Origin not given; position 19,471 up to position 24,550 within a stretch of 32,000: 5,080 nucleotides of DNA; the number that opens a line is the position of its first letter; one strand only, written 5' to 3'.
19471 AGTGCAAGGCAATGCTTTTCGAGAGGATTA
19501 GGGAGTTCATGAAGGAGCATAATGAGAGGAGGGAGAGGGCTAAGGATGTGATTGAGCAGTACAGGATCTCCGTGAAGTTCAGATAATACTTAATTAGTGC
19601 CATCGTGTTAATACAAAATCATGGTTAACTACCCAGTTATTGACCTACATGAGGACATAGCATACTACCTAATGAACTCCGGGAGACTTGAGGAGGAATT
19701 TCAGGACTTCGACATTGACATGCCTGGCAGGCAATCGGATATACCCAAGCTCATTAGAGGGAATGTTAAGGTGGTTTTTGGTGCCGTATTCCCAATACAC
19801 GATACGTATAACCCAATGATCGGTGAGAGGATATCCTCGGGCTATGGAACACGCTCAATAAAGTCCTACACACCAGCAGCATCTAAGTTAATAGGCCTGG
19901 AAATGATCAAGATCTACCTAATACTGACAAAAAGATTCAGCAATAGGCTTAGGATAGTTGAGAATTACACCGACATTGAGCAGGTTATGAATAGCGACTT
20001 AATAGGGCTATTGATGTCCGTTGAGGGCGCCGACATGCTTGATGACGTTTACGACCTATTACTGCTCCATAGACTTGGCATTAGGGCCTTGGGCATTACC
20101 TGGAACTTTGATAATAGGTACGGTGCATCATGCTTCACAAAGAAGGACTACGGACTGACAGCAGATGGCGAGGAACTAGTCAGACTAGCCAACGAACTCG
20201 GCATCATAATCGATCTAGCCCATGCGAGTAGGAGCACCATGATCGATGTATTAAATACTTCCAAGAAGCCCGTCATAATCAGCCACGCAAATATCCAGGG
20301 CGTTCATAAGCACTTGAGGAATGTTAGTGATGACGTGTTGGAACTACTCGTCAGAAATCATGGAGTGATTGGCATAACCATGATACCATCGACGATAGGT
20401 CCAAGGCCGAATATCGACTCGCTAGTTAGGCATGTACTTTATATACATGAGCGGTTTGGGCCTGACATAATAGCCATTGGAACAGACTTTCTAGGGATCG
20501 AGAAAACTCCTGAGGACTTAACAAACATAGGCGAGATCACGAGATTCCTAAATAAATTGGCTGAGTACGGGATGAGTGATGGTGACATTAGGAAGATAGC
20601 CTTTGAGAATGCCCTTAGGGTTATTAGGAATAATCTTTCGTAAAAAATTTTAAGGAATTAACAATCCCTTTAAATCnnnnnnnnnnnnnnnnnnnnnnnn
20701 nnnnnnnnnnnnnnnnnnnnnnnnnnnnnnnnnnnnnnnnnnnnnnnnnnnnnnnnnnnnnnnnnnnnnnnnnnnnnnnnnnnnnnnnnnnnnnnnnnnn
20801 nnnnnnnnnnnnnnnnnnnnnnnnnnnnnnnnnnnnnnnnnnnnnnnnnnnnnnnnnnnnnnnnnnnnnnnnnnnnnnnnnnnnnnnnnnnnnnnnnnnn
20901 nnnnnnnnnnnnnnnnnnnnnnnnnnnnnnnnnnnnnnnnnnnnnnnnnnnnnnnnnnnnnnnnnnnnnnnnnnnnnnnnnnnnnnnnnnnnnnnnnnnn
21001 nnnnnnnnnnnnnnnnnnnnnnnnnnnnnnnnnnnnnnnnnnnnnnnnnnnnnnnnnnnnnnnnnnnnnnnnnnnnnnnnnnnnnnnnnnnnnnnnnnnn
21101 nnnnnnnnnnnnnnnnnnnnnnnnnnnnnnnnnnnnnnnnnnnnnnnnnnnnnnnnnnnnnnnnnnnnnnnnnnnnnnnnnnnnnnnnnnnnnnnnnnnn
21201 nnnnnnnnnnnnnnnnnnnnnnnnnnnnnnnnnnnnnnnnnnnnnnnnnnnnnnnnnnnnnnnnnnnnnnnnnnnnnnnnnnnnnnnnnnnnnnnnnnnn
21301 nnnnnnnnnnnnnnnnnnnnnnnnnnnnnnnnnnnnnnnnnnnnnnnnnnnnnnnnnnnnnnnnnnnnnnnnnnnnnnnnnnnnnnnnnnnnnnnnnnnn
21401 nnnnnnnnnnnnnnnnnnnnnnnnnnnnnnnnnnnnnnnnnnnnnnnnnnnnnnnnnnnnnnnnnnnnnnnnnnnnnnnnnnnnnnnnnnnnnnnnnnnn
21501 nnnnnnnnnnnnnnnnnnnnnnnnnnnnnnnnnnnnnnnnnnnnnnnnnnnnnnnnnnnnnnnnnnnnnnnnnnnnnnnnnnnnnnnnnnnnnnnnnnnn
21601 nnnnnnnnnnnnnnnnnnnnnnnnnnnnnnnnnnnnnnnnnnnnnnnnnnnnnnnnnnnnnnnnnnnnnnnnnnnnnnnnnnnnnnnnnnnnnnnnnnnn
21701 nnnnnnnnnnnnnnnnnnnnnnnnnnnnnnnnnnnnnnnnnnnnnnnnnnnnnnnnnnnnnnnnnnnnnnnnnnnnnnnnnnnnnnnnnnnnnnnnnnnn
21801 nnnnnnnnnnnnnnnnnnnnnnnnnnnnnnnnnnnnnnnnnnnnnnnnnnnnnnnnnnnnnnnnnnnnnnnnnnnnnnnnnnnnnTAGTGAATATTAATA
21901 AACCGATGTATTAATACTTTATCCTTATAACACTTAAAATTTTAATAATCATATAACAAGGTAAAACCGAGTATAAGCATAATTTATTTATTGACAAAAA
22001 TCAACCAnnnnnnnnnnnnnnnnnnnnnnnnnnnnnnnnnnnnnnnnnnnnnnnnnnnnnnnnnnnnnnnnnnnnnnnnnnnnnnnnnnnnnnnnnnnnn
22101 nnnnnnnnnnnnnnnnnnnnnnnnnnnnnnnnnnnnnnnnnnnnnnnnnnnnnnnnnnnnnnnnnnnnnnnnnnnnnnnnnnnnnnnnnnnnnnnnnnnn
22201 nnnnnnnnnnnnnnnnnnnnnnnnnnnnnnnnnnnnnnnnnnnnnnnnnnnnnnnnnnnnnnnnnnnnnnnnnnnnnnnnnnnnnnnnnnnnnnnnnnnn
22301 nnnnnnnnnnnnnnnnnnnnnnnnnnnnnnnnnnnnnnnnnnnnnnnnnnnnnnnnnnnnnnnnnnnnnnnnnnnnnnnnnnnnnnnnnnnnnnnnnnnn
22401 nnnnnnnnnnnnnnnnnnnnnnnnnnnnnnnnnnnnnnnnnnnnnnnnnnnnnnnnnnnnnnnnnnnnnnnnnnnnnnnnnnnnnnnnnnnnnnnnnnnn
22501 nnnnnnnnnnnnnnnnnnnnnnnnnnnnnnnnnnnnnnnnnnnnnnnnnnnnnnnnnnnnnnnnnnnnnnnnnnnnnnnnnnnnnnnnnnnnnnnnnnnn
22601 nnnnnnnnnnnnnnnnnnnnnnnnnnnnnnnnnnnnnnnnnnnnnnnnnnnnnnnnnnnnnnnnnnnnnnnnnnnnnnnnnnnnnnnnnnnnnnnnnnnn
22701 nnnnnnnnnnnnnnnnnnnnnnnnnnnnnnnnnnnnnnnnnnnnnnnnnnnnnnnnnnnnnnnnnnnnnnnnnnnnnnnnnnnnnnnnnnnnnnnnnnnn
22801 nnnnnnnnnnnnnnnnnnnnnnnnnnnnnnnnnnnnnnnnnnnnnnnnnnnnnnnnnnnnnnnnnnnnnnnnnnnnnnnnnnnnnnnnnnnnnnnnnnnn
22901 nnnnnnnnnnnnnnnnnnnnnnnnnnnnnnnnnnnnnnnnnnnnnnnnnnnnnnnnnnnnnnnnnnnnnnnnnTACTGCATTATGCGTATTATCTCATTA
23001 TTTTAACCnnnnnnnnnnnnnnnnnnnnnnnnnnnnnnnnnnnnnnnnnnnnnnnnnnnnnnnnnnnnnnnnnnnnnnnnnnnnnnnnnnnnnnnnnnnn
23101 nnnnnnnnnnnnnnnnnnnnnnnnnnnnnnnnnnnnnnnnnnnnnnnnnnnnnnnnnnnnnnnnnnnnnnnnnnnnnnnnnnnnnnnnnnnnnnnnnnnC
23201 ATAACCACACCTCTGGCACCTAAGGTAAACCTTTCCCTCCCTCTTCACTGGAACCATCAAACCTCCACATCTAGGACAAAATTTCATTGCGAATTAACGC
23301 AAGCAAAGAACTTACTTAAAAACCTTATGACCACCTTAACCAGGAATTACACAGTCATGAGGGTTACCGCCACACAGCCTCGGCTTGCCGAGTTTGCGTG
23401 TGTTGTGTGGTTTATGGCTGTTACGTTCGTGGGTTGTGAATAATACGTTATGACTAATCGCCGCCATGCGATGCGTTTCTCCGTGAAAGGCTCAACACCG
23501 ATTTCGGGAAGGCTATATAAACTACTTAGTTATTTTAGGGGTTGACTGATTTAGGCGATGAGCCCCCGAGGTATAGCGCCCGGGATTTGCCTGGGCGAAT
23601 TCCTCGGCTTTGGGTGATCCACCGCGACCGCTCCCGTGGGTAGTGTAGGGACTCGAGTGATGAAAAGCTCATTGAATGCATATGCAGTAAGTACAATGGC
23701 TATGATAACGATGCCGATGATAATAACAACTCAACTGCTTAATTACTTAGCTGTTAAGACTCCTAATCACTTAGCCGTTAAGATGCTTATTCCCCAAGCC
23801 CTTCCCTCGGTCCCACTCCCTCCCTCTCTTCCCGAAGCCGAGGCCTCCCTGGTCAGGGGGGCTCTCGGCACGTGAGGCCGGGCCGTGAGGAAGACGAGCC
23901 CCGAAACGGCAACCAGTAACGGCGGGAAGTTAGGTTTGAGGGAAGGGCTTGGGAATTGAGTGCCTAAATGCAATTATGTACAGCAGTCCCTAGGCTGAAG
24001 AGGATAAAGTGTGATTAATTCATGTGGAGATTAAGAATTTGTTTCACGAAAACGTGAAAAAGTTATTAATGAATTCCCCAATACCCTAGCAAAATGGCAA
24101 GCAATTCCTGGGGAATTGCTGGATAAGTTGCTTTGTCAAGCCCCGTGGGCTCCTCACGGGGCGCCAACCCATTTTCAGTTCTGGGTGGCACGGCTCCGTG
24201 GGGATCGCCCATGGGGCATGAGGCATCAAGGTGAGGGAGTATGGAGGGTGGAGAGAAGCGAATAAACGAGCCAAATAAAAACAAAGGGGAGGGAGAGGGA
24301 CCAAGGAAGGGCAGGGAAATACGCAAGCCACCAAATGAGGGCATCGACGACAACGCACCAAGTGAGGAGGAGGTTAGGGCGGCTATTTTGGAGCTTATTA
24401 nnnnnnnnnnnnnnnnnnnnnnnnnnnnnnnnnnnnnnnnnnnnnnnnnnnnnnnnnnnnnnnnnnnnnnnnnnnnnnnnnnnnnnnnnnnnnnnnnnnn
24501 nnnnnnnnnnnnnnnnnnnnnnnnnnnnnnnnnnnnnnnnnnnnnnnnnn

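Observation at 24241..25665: Free-standing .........-like ORF with a coiled-coil N-terminal extension and foreign (AT-rich) composition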

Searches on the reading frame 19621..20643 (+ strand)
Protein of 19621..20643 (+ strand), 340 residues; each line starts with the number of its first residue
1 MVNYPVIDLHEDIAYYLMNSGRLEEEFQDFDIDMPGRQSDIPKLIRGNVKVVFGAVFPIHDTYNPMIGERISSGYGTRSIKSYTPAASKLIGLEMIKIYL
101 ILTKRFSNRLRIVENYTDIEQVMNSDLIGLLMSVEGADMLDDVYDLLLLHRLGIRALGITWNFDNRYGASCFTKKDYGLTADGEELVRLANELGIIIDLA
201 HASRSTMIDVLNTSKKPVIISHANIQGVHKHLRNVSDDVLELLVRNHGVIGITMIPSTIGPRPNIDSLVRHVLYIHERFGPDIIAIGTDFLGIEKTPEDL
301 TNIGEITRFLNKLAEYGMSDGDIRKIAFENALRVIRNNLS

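Call 14: search_protein_families(library=pfam, proteins=[window:19621-20643:+], max_evalue=0.01)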
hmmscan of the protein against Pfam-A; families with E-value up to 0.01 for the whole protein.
window:19621-20643:+ (340 aa): 1 family
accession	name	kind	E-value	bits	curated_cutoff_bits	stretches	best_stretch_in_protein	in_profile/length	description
PF01244.27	Peptidase_M19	-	6.4e-84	282.3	26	1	3-336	5-318/319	Membrane dipeptidase (Peptidase family M19)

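Call 44: find_related_loci(query=window:19621-20640:+, collection=genome_contigs, flank=10000)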
Query window:19621-20640:+ (340 aa) in genome_contigs; peptide patterns used: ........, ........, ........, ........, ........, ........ (x = any residue, [..] = any of these).
46 stretches matched a pattern; 8 encode a relative of the query (tblastn E <= 1e-3); 8 distinct loci.
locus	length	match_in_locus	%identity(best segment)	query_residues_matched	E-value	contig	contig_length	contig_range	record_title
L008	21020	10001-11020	91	1-340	0e+0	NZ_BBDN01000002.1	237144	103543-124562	Vulcanisaeta sp. JCM 16159, whole genome shotgun sequence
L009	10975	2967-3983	84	1-339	0e+0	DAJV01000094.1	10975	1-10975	MAG TPA_asm: Vulcanisaeta sp. UBA163 UBA163_contig_1080, whole genome shotgun sequence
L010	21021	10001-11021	90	1-340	2e-177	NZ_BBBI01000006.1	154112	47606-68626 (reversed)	Vulcanisaeta distributa JCM 11216, whole genome shotgun sequence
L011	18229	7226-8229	92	1-333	2e-170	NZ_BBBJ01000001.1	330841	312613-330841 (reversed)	Vulcanisaeta distributa JCM 11217, whole genome shotgun sequence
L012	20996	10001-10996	62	5-340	2e-141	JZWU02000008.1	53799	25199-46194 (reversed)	MAG: Vulcanisaeta sp. AZ3 NODE_29_length_53799_cov_7.143730, whole genome shotgun sequence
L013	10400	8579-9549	60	4-340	6e-106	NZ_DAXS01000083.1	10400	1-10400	MAG: Caldivirga sp. UBA161 UBA161_contig_3366, whole genome shotgun sequence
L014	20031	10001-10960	41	6-340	5e-71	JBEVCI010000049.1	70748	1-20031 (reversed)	MAG: Thermoprotei archaeon isolate 2_1_SS_W3_F1_Bin002_Water NODE_56_length_70791_cov_15.962240, whole genome shotgun se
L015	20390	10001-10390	30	207-327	4e-4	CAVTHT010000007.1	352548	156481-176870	MAG: uncultured beta proteobacterium isolate MFD05942.bin.2.9 genome assembly, contig: contig_41013, whole genome shotgu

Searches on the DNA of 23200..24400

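Call 8: search_rna_families(source=window, start=23200, end=24400, threshold=evalue, max_evalue=10)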
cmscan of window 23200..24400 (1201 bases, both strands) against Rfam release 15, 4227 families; matches with E-value up to 10: 5.
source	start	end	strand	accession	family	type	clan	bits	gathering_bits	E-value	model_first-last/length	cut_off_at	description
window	23677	23739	+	RF00069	SNORD24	Gene; snRNA; snoRNA; CD-box;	-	19.6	41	3.2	1-76/76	no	Small nucleolar RNA SNORD24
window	24140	24217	-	RF03503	mir-547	Gene; miRNA;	-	18.9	90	0.53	1-78/78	no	mir-547 microRNA precursor family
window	24147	24210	+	RF04269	mir-373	Gene; miRNA;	-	17.6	69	3.7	1-69/69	no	mir-373 microRNA precursor family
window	23757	23791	+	RF02438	SpF51_sRNA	Gene; sRNA;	-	16.3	50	6.8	1-45/45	no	Streptococcus sRNA SpF51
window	24136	24221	-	RF00805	mir-351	Gene; miRNA;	-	15.6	70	5.2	1-75/75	no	mir-351 microRNA precursor family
